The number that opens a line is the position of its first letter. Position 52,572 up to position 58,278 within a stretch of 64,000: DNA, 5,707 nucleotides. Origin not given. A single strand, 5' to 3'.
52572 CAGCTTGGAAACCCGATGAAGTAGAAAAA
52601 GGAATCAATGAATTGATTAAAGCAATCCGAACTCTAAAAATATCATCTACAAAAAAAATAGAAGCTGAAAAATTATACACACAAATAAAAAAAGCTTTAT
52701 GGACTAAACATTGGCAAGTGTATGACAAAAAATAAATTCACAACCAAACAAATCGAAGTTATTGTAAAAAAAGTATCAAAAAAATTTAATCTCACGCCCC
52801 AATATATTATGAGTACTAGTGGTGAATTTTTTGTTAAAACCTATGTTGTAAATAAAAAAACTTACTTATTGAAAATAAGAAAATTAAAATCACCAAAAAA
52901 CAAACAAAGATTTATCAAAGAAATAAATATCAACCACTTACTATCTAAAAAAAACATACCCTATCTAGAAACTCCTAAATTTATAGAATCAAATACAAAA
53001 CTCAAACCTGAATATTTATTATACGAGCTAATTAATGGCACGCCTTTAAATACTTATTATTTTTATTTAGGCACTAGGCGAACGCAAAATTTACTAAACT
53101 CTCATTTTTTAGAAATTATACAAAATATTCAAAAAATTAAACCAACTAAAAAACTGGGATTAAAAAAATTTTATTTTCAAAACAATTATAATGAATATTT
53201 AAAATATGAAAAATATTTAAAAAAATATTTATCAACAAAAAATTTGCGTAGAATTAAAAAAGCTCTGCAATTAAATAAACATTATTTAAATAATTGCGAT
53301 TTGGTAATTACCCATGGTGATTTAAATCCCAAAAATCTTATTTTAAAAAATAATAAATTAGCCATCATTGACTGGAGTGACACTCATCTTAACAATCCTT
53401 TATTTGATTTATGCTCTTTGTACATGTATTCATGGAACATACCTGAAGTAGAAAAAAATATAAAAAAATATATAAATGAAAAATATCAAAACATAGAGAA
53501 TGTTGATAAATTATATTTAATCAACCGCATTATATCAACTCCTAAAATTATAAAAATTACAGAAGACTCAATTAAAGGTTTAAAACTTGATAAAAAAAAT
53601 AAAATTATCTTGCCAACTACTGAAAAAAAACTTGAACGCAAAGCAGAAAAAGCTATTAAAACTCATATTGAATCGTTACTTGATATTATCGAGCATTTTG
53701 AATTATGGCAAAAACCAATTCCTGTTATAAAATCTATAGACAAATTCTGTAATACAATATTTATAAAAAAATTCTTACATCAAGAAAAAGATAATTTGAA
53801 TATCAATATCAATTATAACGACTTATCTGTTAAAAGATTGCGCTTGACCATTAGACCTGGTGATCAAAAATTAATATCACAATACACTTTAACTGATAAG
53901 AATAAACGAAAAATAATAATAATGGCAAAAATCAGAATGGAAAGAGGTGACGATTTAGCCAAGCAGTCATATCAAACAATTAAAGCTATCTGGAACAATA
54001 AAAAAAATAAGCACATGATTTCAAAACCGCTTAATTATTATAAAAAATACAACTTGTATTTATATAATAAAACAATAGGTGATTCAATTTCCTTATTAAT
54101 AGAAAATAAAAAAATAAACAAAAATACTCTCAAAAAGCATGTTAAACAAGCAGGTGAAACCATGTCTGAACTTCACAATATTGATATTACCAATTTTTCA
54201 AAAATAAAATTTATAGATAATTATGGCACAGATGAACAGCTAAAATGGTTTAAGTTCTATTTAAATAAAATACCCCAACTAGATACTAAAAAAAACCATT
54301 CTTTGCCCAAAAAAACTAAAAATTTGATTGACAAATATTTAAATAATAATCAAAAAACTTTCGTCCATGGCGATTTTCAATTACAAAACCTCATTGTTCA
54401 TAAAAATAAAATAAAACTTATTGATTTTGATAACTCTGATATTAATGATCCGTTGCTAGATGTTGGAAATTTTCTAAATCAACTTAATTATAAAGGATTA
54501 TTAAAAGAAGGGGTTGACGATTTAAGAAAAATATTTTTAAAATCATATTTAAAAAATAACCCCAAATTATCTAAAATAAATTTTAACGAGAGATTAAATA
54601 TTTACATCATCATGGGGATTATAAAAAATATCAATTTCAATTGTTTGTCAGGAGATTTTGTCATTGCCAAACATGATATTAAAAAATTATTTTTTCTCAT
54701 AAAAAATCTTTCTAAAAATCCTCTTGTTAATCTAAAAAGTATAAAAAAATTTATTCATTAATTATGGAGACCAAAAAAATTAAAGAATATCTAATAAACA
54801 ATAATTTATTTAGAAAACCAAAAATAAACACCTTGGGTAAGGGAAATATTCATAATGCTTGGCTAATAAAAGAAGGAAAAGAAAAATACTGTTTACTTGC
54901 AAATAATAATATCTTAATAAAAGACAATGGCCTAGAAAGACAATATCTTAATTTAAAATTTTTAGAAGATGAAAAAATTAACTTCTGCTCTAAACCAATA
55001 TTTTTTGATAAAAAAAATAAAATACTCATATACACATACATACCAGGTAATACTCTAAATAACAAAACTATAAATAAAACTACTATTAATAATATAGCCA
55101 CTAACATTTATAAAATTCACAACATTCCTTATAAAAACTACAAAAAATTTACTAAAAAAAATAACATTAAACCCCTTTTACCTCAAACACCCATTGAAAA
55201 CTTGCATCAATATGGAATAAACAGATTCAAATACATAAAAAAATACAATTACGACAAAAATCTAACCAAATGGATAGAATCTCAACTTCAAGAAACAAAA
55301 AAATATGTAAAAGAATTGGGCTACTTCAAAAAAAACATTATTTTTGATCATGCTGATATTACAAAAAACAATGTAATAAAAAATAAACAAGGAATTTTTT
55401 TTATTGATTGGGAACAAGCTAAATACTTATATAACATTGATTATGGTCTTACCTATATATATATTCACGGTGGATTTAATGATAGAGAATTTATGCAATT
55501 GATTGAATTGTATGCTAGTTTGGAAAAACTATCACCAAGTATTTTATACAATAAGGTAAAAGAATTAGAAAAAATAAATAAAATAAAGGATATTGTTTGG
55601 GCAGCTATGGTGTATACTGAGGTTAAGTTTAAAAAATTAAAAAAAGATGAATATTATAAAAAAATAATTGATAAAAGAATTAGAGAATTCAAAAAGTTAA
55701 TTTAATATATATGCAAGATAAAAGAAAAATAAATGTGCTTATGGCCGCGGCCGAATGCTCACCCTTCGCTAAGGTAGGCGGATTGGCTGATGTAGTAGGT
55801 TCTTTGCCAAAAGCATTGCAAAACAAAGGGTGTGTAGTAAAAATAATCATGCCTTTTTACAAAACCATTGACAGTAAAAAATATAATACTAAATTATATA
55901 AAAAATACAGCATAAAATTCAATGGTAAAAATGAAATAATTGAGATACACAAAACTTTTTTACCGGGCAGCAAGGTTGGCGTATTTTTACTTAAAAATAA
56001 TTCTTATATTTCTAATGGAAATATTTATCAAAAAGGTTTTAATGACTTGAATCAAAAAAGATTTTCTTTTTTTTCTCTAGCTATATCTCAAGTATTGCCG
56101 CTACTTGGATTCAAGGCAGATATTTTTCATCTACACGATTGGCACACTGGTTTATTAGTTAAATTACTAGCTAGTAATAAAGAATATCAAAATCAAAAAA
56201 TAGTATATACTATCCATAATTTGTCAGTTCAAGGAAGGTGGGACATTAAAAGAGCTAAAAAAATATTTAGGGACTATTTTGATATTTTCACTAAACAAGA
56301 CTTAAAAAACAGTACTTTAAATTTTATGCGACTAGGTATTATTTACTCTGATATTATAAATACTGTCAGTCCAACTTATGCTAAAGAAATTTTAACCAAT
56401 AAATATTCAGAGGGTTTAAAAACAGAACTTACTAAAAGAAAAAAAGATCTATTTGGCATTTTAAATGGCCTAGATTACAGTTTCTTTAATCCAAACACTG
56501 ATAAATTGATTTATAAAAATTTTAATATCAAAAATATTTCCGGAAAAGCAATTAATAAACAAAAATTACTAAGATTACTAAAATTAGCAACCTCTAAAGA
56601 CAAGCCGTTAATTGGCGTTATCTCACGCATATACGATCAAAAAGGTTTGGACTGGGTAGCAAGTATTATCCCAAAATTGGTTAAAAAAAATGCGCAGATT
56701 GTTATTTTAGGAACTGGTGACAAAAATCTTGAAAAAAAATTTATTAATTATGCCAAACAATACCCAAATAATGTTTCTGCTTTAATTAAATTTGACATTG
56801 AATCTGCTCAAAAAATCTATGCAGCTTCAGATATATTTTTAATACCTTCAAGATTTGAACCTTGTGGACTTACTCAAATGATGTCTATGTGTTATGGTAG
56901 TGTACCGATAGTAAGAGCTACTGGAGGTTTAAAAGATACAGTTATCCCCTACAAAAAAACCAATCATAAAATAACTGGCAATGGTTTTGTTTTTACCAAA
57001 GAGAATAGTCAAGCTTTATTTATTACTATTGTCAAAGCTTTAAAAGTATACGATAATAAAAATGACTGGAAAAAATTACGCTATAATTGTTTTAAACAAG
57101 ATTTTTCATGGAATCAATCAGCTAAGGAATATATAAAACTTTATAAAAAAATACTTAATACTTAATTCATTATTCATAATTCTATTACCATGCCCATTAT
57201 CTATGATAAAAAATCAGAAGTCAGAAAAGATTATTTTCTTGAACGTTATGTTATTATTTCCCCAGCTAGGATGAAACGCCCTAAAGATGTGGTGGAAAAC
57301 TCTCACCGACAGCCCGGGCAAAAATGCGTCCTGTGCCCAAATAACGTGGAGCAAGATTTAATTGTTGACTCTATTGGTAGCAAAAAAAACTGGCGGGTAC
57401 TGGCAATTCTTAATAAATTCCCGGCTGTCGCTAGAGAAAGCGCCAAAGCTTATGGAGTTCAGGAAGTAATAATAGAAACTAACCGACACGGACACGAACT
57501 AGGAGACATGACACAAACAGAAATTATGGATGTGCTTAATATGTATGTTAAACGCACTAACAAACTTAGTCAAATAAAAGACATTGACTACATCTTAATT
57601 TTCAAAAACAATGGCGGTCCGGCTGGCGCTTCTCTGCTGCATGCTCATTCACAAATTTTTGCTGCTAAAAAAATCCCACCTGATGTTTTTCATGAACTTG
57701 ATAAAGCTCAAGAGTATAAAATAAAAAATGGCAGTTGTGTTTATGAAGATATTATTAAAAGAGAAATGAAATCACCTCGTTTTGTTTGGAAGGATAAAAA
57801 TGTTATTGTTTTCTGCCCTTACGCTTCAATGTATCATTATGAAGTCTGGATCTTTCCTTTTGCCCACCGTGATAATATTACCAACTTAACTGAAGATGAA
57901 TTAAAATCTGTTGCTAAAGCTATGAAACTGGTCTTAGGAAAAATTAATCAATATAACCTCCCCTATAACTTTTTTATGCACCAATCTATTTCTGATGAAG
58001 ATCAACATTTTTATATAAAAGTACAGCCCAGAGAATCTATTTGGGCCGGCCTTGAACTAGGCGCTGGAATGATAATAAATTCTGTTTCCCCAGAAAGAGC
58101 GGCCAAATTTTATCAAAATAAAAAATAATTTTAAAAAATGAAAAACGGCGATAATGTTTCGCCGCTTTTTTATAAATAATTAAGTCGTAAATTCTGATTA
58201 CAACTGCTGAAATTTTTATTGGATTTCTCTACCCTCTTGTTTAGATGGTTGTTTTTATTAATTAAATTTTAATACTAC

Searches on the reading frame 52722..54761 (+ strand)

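Call 11: search_protein_families(library=pfam, proteins=[window:52722-54761:+], max_evalue=0.001)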
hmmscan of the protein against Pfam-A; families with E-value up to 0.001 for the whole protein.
window:52722-54761:+ (679 aa): 4 families
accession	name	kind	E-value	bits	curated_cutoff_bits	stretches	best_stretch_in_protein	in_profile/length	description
PF01636.29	APH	-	2.9e-29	103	23.2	2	41-244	14-219/239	Phosphotransferase enzyme family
PF19974.5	TCAD9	-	1.5e-09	38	40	1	196-233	299-337/429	Ternary complex associated domain 9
PF01163.29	RIO1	-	4.4e-09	36.7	22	0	177-219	109-149/187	RIO domain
PF07700.20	HNOB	-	0.00044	20.6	25.5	0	4-91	39-123/163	Haem-NO-binding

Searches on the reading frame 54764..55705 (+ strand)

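Call 11: search_protein_families(library=pfam, proteins=[window:54764-55705:+], max_evalue=0.001)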
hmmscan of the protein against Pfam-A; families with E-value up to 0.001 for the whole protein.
window:54764-55705:+ (313 aa): 1 family
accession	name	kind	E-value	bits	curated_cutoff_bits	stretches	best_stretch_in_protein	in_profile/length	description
PF01633.27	Choline_kinase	-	5e-11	42.9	29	1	89-223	69-195/300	Choline/ethanolamine kinase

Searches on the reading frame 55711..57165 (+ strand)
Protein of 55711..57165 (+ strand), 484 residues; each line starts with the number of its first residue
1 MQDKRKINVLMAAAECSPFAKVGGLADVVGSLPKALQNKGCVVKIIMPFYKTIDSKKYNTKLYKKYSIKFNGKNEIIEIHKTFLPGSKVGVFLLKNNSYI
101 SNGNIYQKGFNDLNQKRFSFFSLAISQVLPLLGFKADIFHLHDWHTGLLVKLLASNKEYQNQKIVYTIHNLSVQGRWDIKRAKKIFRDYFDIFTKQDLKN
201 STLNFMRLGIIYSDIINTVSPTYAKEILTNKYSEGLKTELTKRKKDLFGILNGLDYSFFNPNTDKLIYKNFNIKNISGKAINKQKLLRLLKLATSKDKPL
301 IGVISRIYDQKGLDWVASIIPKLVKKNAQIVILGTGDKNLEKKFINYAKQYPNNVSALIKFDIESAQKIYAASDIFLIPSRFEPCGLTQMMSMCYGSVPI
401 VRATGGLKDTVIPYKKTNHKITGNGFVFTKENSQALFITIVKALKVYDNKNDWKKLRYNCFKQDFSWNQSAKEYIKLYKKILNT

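Call 11: search_protein_families(library=pfam, proteins=[window:55711-57165:+], max_evalue=0.001)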
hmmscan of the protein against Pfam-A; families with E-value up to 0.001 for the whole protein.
window:55711-57165:+ (484 aa): 4 families
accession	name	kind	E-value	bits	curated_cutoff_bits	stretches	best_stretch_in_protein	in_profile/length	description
PF08323.17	Glyco_transf_5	-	2.2e-63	214.6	22.7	1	8-239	1-236/239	Starch synthase catalytic domain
PF00534.26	Glycos_transf_1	-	5.4e-18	65.6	26.4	1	293-455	10-167/172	Glycosyl transferases group 1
PF13692.12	Glyco_trans_1_4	-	4e-15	56.7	27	1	299-444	2-140/142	Glycosyl transferases group 1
PF13439.12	Glyco_transf_4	-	3.1e-06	27.8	28.5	1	110-223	46-144/170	Glycosyltransferase Family 4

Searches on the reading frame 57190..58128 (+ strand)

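Call 11: search_protein_families(library=pfam, proteins=[window:57190-58128:+], max_evalue=0.001)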
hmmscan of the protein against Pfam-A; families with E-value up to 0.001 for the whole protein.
window:57190-58128:+ (312 aa): 5 families
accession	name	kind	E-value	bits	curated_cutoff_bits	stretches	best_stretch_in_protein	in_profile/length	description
PF01087.27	GalP_UDP_transf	-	6.3e-16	59.8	22.1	1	84-163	105-184/184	Galactose-1-phosphate uridyl transferase, N-terminal domain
PF16285.10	DUF4931_N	-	9.2e-10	39.1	24.1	1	44-161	18-123/124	Domain of unknown function (DUF4931) N-terminal domain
PF16268.10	DUF4921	-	9.4e-08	31.8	28.5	1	104-303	192-388/425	Domain of unknown function (DUF4921)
PF02744.22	GalP_UDP_tr_C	-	2.2e-06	28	29.2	1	170-267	2-103/165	Galactose-1-phosphate uridyl transferase, C-terminal domain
PF01230.28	HIT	-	1.1e-05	26.4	21.5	0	95-159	31-95/98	HIT domain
